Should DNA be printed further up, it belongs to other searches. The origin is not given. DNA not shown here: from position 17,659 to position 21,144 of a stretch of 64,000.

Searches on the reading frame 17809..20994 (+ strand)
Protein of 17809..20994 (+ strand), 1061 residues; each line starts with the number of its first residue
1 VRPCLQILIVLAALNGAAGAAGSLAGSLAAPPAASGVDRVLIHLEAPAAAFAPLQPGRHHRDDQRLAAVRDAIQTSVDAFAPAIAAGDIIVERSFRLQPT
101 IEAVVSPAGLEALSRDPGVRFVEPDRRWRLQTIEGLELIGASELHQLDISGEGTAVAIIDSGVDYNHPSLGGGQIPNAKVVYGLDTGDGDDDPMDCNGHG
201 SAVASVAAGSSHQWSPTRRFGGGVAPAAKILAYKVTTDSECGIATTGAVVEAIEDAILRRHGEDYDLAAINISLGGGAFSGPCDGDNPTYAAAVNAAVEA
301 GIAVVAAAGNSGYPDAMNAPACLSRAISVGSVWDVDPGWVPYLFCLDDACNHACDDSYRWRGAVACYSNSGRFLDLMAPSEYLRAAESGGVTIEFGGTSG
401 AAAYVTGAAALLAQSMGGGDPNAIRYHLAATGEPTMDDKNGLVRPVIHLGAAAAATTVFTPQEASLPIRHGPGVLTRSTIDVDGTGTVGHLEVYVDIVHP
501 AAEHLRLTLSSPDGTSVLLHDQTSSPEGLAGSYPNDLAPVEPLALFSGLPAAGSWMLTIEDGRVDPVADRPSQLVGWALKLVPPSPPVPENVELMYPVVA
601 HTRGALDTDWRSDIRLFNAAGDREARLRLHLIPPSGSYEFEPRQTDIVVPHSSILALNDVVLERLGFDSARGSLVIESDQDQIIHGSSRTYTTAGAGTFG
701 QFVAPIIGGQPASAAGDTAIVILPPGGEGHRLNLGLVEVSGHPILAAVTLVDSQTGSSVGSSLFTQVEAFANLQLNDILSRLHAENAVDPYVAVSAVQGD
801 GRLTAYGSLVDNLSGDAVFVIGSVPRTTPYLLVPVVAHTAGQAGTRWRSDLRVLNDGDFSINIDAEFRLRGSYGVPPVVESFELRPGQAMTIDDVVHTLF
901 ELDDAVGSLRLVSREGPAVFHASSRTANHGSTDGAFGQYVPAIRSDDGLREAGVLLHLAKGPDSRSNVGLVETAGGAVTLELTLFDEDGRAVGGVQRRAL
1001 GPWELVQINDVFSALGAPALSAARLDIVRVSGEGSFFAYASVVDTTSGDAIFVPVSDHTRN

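Call 55: search_protein_families(library=pfam, proteins=[window:17809-20994:+], max_evalue=0.00001)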
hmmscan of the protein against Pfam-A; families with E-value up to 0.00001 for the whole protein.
window:17809-20994:+ (1061 aa): 2 families
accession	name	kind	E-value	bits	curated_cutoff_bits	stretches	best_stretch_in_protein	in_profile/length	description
PF00082.27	Peptidase_S8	-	1.9e-36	126.3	21.8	1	151-432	1-273/288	Subtilase family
PF01483.27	P_proprotein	-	3.7e-10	40.2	21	1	489-580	2-85/86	Proprotein convertase P-domain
